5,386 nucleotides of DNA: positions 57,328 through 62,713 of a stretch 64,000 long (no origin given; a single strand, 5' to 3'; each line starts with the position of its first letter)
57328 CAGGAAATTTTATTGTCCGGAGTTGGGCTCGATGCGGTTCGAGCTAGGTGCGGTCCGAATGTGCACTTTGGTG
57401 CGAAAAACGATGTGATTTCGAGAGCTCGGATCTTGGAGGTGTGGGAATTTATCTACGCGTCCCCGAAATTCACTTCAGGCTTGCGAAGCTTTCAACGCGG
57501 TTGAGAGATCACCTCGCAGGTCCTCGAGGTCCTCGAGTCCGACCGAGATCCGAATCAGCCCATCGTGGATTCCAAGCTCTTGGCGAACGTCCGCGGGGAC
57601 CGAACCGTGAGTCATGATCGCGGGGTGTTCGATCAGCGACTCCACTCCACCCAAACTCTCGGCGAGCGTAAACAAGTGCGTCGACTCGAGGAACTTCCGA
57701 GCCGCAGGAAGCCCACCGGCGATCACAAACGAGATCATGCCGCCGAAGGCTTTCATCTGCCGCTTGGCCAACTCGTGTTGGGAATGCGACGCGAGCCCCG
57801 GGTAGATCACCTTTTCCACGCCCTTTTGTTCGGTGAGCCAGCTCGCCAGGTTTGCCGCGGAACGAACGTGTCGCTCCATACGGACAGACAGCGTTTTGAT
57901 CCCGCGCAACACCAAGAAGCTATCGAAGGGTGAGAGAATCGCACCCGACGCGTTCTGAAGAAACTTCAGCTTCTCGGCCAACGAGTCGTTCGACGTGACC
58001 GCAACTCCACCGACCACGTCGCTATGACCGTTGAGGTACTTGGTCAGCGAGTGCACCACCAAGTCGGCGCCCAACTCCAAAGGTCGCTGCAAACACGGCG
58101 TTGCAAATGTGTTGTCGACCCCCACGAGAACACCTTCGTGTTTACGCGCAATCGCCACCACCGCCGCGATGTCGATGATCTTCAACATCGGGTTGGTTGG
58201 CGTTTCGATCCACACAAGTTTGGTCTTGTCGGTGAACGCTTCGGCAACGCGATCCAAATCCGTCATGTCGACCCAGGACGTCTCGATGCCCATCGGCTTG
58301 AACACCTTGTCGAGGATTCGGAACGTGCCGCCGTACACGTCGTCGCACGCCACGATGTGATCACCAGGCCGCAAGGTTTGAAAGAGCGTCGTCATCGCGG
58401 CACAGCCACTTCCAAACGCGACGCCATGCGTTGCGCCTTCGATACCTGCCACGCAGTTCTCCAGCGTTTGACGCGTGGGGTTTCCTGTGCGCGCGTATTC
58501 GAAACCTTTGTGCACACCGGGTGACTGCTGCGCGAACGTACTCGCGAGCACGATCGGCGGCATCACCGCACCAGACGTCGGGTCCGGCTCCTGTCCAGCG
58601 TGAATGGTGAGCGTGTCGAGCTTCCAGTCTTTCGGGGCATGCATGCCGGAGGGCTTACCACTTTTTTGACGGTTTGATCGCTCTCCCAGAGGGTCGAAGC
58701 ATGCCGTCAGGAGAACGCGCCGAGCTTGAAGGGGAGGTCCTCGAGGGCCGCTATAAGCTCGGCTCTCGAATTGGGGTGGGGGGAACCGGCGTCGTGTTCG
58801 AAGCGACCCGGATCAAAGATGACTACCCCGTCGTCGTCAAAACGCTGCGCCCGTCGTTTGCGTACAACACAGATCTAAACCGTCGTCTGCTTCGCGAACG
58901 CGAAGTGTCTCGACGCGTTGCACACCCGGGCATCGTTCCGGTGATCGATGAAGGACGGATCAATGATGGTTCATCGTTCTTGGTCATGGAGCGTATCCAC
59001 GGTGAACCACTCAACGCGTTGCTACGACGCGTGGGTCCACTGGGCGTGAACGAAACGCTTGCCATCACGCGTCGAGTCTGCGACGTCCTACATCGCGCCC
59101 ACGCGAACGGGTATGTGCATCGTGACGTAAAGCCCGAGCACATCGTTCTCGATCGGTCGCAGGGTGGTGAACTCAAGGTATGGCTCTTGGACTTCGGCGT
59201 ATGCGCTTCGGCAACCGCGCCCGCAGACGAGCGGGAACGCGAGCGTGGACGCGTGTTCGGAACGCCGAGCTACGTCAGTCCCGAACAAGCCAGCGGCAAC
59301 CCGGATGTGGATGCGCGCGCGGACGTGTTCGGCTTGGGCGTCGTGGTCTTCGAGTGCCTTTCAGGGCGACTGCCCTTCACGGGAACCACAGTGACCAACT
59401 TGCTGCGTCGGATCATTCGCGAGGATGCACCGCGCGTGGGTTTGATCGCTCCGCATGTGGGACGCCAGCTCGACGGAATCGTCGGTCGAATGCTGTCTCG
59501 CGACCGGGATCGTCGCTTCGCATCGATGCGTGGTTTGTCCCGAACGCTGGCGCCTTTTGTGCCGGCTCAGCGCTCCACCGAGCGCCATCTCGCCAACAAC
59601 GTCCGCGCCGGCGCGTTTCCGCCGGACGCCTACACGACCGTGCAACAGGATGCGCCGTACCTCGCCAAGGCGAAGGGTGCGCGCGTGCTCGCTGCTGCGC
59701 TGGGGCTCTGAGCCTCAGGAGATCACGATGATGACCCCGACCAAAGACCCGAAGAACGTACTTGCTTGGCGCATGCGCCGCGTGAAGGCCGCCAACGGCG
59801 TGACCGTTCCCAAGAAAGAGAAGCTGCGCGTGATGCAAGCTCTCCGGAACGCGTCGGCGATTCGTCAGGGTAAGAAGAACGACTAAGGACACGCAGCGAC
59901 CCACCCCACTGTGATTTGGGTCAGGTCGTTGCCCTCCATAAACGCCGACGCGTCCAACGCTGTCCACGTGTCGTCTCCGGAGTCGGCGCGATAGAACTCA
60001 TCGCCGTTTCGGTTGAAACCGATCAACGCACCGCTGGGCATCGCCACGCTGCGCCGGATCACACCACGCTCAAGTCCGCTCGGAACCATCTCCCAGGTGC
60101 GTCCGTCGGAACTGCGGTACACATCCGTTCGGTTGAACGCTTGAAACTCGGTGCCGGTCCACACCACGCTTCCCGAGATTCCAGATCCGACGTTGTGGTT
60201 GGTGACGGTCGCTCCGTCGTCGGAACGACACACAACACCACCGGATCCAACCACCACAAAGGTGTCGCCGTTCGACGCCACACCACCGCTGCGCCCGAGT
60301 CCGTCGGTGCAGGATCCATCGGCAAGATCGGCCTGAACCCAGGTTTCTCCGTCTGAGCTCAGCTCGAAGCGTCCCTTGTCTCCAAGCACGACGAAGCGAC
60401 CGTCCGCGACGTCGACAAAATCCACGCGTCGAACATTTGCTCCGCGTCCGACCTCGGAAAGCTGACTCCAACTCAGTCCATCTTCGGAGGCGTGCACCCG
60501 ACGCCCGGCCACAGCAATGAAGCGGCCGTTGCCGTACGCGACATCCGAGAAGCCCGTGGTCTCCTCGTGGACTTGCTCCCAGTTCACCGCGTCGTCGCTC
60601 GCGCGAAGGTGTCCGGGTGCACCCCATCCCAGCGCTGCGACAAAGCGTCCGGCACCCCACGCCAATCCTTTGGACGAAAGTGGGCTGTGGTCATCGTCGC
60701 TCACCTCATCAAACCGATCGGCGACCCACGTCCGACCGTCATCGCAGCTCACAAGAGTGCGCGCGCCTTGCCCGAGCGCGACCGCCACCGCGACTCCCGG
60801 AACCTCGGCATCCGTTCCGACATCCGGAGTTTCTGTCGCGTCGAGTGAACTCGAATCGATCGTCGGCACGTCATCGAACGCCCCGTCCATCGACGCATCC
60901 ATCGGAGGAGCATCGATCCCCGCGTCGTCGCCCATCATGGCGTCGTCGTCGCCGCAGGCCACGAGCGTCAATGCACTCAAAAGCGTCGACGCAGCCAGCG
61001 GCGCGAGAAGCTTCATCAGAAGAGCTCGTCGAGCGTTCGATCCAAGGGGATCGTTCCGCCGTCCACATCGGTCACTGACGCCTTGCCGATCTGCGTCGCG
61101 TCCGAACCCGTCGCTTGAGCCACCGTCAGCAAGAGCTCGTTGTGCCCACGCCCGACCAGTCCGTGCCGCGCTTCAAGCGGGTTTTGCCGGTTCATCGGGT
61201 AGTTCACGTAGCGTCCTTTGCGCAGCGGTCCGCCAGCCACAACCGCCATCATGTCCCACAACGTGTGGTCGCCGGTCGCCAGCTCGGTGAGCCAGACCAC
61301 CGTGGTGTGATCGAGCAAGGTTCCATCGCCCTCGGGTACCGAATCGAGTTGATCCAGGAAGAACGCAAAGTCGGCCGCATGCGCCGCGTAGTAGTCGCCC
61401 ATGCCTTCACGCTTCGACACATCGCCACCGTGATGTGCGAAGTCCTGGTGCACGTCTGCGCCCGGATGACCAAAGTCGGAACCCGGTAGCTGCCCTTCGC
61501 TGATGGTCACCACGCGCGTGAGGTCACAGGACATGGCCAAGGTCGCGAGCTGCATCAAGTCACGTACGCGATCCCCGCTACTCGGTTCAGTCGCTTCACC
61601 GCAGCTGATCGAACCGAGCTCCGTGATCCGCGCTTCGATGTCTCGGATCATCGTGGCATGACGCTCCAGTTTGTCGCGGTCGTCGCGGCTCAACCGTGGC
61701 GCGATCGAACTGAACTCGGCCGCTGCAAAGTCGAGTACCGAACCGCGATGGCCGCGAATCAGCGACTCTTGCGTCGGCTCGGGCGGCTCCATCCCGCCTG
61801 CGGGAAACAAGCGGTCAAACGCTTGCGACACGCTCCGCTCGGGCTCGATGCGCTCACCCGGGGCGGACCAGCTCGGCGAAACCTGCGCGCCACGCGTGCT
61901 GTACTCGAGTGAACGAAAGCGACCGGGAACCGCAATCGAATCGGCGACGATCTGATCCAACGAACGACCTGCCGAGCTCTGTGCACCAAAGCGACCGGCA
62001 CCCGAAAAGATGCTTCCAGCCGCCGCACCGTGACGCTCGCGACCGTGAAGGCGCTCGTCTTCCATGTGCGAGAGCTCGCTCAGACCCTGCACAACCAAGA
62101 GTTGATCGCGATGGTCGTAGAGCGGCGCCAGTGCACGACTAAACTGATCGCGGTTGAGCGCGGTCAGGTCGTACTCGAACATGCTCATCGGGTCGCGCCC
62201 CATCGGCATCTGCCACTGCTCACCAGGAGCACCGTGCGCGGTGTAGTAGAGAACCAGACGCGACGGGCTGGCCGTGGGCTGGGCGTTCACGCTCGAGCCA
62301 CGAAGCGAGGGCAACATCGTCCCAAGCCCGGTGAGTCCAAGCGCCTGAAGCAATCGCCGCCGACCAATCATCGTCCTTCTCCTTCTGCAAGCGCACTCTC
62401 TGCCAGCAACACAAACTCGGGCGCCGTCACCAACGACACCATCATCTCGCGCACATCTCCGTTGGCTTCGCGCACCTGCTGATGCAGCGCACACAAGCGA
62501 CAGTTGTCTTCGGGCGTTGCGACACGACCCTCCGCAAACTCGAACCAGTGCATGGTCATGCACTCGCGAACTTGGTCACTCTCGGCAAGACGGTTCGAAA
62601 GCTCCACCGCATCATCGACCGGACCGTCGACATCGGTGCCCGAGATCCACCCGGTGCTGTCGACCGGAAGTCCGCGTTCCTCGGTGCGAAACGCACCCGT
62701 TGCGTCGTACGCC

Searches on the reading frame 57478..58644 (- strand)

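Call 10: search_protein_families(library=pfam, proteins=[window:57478-58644:-], max_evalue=0.01)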
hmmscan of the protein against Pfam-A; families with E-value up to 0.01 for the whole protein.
window:57478-58644:- (389 aa): 6 families
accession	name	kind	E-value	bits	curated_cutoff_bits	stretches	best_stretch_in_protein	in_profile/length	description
PF01053.26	Cys_Met_Meta_PP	-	6.7e-153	509.2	27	1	10-385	1-381/381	Cys/Met metabolism PLP-dependent enzyme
PF06838.17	Met_gamma_lyase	-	1.3e-08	34.3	24.2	1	47-220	49-241/405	Methionine gamma-lyase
PF00155.27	Aminotran_1_2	-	3.5e-07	30.2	19.7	1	48-206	33-223/361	Aminotransferase class I and II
PF01041.23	DegT_DnrJ_EryC1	-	0.00022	21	19.8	1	56-232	24-201/360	DegT/DnrJ/EryC1/StrS aminotransferase family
PF00266.25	Aminotran_5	-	0.00063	19.3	21.5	1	83-206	77-204/371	Aminotransferase class-V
PF02347.22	GDC-P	-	0.0066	15.8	26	1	84-199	143-255/429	Glycine cleavage system P-protein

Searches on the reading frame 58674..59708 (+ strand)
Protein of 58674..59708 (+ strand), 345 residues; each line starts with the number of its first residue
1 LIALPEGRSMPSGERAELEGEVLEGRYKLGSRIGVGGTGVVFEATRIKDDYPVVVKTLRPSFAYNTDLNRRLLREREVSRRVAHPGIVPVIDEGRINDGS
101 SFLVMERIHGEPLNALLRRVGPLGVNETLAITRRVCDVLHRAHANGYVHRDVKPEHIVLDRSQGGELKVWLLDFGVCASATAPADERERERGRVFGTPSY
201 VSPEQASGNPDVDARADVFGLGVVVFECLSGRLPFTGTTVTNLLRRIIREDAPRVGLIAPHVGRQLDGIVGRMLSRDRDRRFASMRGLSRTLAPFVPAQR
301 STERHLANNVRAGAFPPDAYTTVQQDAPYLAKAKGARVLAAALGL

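Call 61: search_protein_families(library=pfam, proteins=[window:58674-59708:+], max_evalue=0.0001)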
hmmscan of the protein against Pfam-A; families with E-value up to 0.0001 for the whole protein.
window:58674-59708:+ (345 aa): 4 families
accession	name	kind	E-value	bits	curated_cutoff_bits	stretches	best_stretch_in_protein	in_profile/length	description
PF00069.31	Pkinase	-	1.7e-36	126.5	31.7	1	27-284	1-254/263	Protein kinase domain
PF07714.23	PK_Tyr_Ser-Thr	-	2.7e-20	73.2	23.1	1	28-250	2-220/258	Protein tyrosine and serine/threonine kinase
PF06293.20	Kdo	-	2.2e-08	34.3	21.3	1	100-187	91-179/207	Lipopolysaccharide kinase (Kdo/WaaP) family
PF03109.22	ABC1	-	1.2e-05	25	22.9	0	100-180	142-217/244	ABC1 atypical kinase-like domain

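Call 71: search_protein_families(library=ncbifam, proteins=[window:58674-59708:+], max_evalue=0.001)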
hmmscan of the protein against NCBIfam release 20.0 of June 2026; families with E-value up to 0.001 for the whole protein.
window:58674-59708:+ (345 aa): 16 families
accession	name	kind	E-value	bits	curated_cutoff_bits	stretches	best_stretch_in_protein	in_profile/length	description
NF033483.0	PknB_PASTA_kin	equivalog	2.8e-66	224.7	450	1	20-309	2-285/563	Stk1 family PASTA domain-containing Ser/Thr kinase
TIGR03903.1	TOMM_kin_cyc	equivalog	6.1e-39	133.7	705.75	1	53-248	6-202/1267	TOMM system kinase/cyclase fusion protein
NF052427.1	StpK7MSMEG_1200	equivalog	1.3e-37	129.5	900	1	25-312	7-289/601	serine/threonine protein kinase StpK7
NF047741.1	antiphage_MADS6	equivalog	9.9e-33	113.5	460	2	121-306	294-471/612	methylation-associated defense system protein kinase MAD6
NF038150.1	lanthi_synth_IV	equivalog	6.5e-29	100.8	650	1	10-305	174-467/851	class IV lanthionine synthetase LanL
NF033442.0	BREX_PglW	equivalog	8.2e-26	90.1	990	2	19-179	506-662/1391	BREX system serine/threonine kinase PglW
NF009651.0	PRK13184.1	equivalog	2.1e-25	88.9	839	1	26-296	3-291/932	serine/threonine-protein kinase PknD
NF053615.1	SerThrKinAfsKStmc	equivalog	9.4e-19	67.5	1300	1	27-297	15-269/809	protein serine/threonine kinase AfsK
NF038151.1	lanthi_synth_III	equivalog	3.7e-18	65.3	575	1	16-254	211-443/833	class III lanthionine synthetase LanKC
NF043056.1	T4SS_LegK1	equivalog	4.3e-14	52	550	1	65-225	118-280/516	Dot/Icm T4SS effector kinase LegK1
NF058632.1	SerThrKinPrkT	equivalog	2.2e-07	30.2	280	1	18-162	14-153/322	serine/threonine protein kinase PrkT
NF011464.0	PRK14879.1-7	equivalog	1e-06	28.7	246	1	70-177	51-149/221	Kae1-associated kinase Bud32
TIGR03724.2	arch_bud32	equivalog_domain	4.1e-06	26.4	125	1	73-179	41-133/193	KEOPS complex kinase/ATPase Bud32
NF007174.0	PRK09605.1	equivalog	9.5e-05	21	447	1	71-179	382-475/535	bifunctional N(6)-L-threonylcarbamoyladenine synthase/serine/threonine protein kinase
NF011462.0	PRK14879.1-3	equivalog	0.00018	21.3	174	1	100-177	66-128/192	Kae1-associated kinase Bud32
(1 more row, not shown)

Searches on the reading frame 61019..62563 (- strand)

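Call 61: search_protein_families(library=pfam, proteins=[window:61019-62563:-], max_evalue=0.0001)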
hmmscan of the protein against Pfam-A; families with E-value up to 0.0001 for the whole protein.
window:61019-62563:- (515 aa): 1 family
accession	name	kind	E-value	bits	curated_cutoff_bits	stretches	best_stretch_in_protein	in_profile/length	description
PF07586.16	HXXSHH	-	1.5e-45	156.5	30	1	102-400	1-307/307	Protein of unknown function (DUF1552)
